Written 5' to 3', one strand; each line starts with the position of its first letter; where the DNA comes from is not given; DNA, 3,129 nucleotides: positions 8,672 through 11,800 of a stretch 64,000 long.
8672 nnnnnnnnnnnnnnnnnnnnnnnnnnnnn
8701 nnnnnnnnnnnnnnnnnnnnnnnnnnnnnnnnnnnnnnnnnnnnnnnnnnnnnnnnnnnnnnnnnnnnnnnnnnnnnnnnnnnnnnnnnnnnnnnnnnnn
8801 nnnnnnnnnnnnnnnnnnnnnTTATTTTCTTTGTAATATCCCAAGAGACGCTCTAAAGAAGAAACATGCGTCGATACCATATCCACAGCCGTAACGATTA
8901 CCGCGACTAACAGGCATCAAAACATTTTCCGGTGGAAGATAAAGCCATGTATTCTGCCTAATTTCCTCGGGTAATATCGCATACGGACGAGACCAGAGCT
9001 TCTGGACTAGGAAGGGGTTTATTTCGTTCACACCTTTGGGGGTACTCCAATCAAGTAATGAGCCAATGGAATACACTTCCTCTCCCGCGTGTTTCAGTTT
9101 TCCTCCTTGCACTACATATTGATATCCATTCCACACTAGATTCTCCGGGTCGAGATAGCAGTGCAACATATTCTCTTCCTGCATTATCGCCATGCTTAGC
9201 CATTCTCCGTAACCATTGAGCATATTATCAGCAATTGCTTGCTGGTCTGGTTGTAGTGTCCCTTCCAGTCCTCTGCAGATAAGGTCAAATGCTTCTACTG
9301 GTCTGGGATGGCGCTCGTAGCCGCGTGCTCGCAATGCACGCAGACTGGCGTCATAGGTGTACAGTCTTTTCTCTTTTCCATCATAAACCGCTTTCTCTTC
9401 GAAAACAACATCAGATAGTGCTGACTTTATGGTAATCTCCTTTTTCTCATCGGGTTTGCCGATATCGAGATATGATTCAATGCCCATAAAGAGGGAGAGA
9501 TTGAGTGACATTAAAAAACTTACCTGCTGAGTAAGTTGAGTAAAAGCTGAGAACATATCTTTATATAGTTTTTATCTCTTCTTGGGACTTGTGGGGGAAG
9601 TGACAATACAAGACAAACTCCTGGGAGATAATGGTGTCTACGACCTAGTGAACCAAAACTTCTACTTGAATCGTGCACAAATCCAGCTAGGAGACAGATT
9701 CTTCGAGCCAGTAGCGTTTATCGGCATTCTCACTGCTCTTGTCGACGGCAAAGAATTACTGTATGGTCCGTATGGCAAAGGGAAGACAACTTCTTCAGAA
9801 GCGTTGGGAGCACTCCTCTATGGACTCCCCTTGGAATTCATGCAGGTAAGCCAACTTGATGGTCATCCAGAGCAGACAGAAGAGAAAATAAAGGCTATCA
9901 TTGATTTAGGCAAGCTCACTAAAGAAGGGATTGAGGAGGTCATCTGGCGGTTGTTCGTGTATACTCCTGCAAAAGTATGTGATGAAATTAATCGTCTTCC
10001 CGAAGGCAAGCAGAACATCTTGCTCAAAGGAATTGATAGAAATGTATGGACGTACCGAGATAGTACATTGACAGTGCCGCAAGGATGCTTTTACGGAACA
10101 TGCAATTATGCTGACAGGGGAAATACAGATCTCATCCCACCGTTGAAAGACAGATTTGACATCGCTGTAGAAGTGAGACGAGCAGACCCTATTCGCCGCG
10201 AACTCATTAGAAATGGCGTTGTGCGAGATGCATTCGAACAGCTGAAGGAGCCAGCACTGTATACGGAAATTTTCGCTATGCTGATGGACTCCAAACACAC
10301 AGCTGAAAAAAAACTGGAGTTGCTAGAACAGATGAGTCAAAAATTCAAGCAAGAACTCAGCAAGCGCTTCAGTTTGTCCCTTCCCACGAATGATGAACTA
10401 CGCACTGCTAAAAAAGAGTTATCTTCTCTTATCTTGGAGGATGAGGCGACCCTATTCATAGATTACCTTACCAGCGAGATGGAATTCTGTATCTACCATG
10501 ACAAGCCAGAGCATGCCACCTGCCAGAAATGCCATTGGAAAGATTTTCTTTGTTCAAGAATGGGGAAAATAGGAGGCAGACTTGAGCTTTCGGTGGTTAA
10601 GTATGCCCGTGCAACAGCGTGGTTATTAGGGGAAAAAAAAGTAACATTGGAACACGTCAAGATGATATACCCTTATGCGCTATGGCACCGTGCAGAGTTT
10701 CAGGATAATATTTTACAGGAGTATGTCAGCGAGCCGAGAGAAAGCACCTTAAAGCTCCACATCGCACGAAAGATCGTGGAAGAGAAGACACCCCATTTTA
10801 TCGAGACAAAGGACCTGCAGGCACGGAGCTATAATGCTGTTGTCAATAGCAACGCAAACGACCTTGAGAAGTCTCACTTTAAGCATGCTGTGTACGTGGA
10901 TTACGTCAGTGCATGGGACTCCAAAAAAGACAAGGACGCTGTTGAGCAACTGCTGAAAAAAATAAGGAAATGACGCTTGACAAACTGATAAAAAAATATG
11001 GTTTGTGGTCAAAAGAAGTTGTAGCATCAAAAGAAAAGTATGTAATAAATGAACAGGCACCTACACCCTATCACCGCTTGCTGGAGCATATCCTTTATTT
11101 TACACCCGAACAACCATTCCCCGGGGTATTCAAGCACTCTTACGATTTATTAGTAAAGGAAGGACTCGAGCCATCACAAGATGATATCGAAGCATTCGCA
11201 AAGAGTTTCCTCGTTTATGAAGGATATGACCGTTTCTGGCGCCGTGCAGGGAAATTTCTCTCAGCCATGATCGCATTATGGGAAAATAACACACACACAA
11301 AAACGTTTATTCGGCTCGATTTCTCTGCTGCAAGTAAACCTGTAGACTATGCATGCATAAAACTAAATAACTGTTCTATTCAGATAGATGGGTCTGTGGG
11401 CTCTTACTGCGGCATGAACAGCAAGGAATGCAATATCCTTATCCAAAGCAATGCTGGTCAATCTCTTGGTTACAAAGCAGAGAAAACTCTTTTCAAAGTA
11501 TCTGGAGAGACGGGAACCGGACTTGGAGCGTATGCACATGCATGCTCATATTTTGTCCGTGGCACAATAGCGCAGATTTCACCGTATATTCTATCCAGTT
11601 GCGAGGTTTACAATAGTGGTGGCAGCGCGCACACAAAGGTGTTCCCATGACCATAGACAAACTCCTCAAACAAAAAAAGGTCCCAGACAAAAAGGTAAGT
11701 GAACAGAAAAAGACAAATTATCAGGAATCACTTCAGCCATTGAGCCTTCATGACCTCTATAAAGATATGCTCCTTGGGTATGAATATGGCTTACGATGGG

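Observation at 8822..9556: Three-member family of unknown ~220-aa proteins with evidence of recent gene conversion (copy 1)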

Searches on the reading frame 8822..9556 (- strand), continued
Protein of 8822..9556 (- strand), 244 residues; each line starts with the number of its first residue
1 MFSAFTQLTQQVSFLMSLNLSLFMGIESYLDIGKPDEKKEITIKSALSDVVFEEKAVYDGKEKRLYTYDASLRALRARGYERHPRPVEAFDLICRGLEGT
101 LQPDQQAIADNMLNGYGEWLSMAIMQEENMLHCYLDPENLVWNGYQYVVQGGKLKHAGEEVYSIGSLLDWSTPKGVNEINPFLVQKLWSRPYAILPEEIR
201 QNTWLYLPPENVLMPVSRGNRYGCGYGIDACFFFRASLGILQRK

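Call 80: search_protein_families(library=ncbifam, proteins=[L012:8231-9385:+, L010:5553-6635:+, L012:2931-3143:+, L012:5244-6959:+, L012:3140-4411:+], max_evalue=0.01)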
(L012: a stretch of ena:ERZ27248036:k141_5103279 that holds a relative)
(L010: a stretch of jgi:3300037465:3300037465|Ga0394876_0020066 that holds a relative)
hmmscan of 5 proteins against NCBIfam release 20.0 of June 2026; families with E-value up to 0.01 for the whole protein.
L012:8231-9385:+ (384 aa): 8 families
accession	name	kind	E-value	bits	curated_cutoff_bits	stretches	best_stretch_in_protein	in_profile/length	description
TIGR04416.1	group_II_RT_mat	equivalog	9.6e-52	176.2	300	1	16-354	3-347/353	group II intron reverse transcriptase/maturase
NF041747.1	Drt3a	equivalog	4e-22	79.1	200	1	142-294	107-271/412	antiviral reverse transcriptase Drt3a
NF038233.2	retron_St85_RT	exception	3.5e-16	59.3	235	1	142-340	85-281/289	retron St85 family RNA-directed DNA polymerase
NF041746.1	Drt2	equivalog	7.6e-15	55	390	1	195-321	221-357/416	antiviral reverse transcriptase Drt2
NF041750.1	Drt5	equivalog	1.9e-10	40.3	550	1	144-271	125-250/484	antiviral reverse transcriptase Drt5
TIGR04499.1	abortive_AbiA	subfamily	1.1e-09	37.6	250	1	141-270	141-289/615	AbiA family abortive infection protein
NF041749.1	Drt4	equivalog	7.5e-08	31.8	450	1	146-274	137-269/489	antiviral reverse transcriptase Drt4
NF041748.1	Drt3b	equivalog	1.4e-06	27.3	350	1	196-272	230-315/647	antiviral reverse transcriptase Drt3b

L010:5553-6635:+ (360 aa): 8 families
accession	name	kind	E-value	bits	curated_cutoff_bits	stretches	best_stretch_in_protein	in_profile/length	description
TIGR04416.1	group_II_RT_mat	equivalog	3.1e-49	168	300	1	29-355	20-348/353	group II intron reverse transcriptase/maturase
NF041747.1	Drt3a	equivalog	2.6e-22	79.7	200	1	142-285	107-262/412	antiviral reverse transcriptase Drt3a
NF041746.1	Drt2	equivalog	4.7e-15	55.7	390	1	195-317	221-353/416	antiviral reverse transcriptase Drt2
NF038233.2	retron_St85_RT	exception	6e-13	48.7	235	1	144-290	87-235/289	retron St85 family RNA-directed DNA polymerase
NF041749.1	Drt4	equivalog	4.5e-09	35.8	450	1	196-274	193-269/489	antiviral reverse transcriptase Drt4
TIGR04499.1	abortive_AbiA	subfamily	6.3e-09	35.1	250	1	142-271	142-290/615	AbiA family abortive infection protein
NF041750.1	Drt5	equivalog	9.1e-09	34.8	550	1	144-271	125-250/484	antiviral reverse transcriptase Drt5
NF041748.1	Drt3b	equivalog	9.9e-07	27.8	350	1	196-270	230-313/647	antiviral reverse transcriptase Drt3b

L012:2931-3143:+ (70 aa): 0 families

L012:5244-6959:+ (571 aa): 0 families

L012:3140-4411:+ (423 aa): 0 families

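Call 83: fold_search(model_id=the predicted structure, library=pdb)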
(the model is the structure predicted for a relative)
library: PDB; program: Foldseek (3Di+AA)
matches with E <= 10: 462; with E <= 0.001: 0
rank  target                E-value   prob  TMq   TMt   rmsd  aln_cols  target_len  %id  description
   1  4j6k_G                1.3e-01  0.35  0.25  0.38  10.1       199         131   12  Crystal structure of calcium2+-free wild-type CD23 lectin domain (crystal form B) (released 2013-08-28)
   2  8k8h                  1.3e-01  0.05  0.17  0.09  19.3       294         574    7  Crystal structure of the CysR-CTLD3 fragment of human DEC205 (released 2024-02-28)
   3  3par                  2.8e-01  0.38  0.28  0.40  10.0       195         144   10  Surfactant Protein-A neck and carbohydrate recognition domain (NCRD) in the absence of ligand (released 2010-11-03)
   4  3aiz_C                3.1e-01  0.03  0.10  0.09  16.1       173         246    9  Crystal structure of PCNA2-PCNA3 complex from Sulfolobus tokodaii (P21212) (released 2011-05-18)
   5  3p91                  3.3e-01  0.03  0.11  0.10  16.1       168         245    8  Crystal structure of Proliferating Cellular Nuclear Antigen from Entamoeba histolytica (released 2011-06-01)
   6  3f9m                  4.2e-01  0.07  0.13  0.07  19.4       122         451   13  Human pancreatic glucokinase in complex with glucose and activator showing a mobile flap (released 2008-12-02)
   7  3fgu                  4.8e-01  0.08  0.17  0.10  19.4       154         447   10  Catalytic complex of Human Glucokinase (released 2009-12-15)
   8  5kpe_MODEL_1_A        5.1e-01  0.03  0.11  0.16  14.8       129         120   13  Solution NMR Structure of Denovo Beta Sheet Design Protein, Northeast Structural Genomics Consortium (NESG) Ta (released 2016-09-21)
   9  4rw8_B                5.4e-01  0.03  0.12  0.08  17.7       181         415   11  Crystal Structure of HIV-1 Reverse Transcriptase in complex with (E)-3-(3-chloro-5-(2-(2-(2,4-dioxo-3,4-dihydropyrimid (released 2015-04-29)
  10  7ewl_A                5.4e-01  0.02  0.13  0.08  15.8       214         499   12  cryo-EM structure of apo GPR158 (released 2021-12-01)
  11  6qm7_F                5.4e-01  0.02  0.13  0.12  16.9       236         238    8  Leishmania tarentolae proteasome 20S subunit complexed with GSK3494245 (released 2019-04-17)
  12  1r14                  6.1e-01  0.16  0.24  0.35  10.6       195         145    9  Carbohydrate recognition and neck domains of surfactant protein A (Sp-A) containing samarium (released 2003-11-11)
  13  6mjp_G                6.1e-01  0.02  0.08  0.06  24.2       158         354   12  LptB(E163Q)FGC from Vibrio cholerae (released 2019-03-27)
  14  2y23                  7.4e-01  0.02  0.11  0.09  18.0       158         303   11  CRYSTAL STRUCTURE OF THE MYOMESIN DOMAINS MY9-MY11 (released 2011-12-21)
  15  6tu3_K                7.8e-01  0.02  0.11  0.13  15.4       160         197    6  Rat 20S proteasome (released 2020-05-13)
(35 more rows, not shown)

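Call 87: find_encoding_contigs(protein=P0010, flank=10000, max_places=3)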
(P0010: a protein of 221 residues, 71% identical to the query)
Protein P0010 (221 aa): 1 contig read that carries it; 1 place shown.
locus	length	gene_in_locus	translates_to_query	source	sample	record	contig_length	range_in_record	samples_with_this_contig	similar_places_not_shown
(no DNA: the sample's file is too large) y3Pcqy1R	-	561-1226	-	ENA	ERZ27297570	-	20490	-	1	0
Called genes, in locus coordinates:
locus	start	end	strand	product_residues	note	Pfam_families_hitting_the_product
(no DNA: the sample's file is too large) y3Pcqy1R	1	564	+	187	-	?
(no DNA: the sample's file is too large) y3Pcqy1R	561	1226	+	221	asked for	-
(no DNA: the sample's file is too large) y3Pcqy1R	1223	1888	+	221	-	-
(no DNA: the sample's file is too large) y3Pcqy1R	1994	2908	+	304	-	PF00149:Metallophos, PF12850:Metallophos_2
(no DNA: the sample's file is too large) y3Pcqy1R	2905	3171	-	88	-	PF01047:MarR (weak), PF25212:HVO_A0114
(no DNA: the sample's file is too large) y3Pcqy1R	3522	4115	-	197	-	-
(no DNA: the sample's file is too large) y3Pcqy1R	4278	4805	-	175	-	-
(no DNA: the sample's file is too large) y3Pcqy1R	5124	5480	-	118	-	PF01699:Na_Ca_ex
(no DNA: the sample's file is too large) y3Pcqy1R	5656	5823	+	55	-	-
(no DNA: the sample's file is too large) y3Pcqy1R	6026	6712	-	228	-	PF00300:His_Phos_1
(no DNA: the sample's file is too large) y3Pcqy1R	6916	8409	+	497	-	PF00478:IMPDH, PF00571:CBS (faint), PF03060:NMO, PF01070:FMN_dh (weak)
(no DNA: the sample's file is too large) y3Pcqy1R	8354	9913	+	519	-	PF00117:GATase, PF07722:Peptidase_C26 (faint), PF02540:NAD_synthase (faint), PF00958:GMP_synt_C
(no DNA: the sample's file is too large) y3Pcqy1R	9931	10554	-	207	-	PF00265:TK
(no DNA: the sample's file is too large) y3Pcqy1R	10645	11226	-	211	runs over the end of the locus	-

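Call 94: find_homologous_proteins(query=L010:5553-6635:+, max_evalue=1e-10)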
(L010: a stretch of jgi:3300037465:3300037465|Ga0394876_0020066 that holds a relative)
Query L010:5553-6635:+ (360 aa): 7992 proteins with E <= 1e-10 among 8000 candidates; the best 120 are listed.
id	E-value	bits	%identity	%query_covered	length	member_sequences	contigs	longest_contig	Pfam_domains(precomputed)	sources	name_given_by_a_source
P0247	5.4e-245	830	100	100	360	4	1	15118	PF00078.33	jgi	jgi:retron-type reverse transcriptase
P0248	4.2e-211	718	87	100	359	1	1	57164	PF00078.33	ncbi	-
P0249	2.1e-178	611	75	99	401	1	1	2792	PF00078.33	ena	-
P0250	4.5e-178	610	74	100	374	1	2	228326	PF00078.33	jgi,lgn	jgi:retron-type reverse transcriptase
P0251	2.0e-170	584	70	99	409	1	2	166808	PF00078.33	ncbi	-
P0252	1.5e-166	572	69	98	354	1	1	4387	PF00078.33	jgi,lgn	jgi:retron-type reverse transcriptase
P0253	3.0e-166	571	68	98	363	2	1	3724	PF00078.33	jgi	-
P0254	6.5e-166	570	69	100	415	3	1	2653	PF00078.33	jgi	jgi:retron-type reverse transcriptase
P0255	5.4e-164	563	67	100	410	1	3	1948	PF00078.33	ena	-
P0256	3.7e-163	561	68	98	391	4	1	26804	PF00078.33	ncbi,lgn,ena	-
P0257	5.2e-163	560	68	94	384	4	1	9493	PF00078.33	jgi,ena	-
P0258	1.3e-162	559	67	99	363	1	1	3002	PF00078.33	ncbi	-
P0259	3.8e-161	554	67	99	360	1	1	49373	PF00078.33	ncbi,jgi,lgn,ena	-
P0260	4.6e-161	554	67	99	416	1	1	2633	PF00078.33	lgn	-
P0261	1.3e-160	552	67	98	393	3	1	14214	PF00078.33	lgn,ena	-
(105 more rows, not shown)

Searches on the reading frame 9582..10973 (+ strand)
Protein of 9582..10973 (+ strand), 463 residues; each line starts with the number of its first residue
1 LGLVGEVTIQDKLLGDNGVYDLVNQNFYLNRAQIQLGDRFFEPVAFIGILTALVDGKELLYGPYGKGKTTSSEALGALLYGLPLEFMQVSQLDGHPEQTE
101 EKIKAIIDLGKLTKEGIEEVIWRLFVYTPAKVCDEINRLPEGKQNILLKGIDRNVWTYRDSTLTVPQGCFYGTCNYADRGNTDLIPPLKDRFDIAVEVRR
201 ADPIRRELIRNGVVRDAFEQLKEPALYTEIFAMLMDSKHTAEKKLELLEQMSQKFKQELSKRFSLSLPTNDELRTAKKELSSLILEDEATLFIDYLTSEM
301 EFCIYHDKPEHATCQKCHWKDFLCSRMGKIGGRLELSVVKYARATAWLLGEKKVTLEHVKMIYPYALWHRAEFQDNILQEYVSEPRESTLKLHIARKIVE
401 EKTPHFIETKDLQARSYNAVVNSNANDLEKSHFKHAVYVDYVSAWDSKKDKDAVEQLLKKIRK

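Call 31: search_protein_families(library=pfam, proteins=[window:9582-10973:+], max_evalue=0.01)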
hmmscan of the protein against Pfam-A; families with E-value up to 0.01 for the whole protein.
window:9582-10973:+ (463 aa): 3 families
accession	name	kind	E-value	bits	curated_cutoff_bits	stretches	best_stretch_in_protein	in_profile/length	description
PF17863.7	AAA_lid_2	-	8.4e-07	29.1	22.7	1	333-374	16-57/74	AAA lid domain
PF07728.20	AAA_5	-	1.3e-05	25.7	22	1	59-192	3-139/139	AAA domain (dynein-related subfamily)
PF00004.35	AAA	-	0.00066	20.6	21.2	1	59-198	2-129/131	ATPase family associated with various cellular activities (AAA)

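Call 80: search_protein_families(library=ncbifam, proteins=[window:9582-10973:+], max_evalue=0.01)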
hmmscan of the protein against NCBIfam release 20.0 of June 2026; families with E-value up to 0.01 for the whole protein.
window:9582-10973:+ (463 aa): 2 families
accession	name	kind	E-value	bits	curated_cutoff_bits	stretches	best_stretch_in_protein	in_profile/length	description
TIGR02442.1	Cob-chelat-sub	hypoth_equivalog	4.6e-05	22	779.45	1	323-387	262-325/641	putative cobaltochelatase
TIGR02030.1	BchI-ChlI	equivalog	0.00011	21.5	466.95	0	323-371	266-314/337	magnesium chelatase ATPase subunit I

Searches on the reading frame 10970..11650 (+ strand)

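Call 31: search_protein_families(library=pfam, proteins=[window:10970-11650:+], max_evalue=0.01)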
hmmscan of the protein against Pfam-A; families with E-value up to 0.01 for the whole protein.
window:10970-11650:+ (226 aa): 0 families

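Call 80: search_protein_families(library=ncbifam, proteins=[window:10970-11650:+], max_evalue=0.01)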
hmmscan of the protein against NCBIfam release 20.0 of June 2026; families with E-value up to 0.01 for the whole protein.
window:10970-11650:+ (226 aa): 2 families
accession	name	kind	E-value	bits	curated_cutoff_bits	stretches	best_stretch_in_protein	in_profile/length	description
TIGR03122.1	one_C_dehyd_C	equivalog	6.4e-08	32.2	130.65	1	111-188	57-134/260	formylmethanofuran dehydrogenase subunit C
NF042910.1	FMH_DH_FwdC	exception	0.0052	15.9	340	1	133-204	144-215/271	tungsten-dependent formylmethanofuran dehydrogenase subunit FwdC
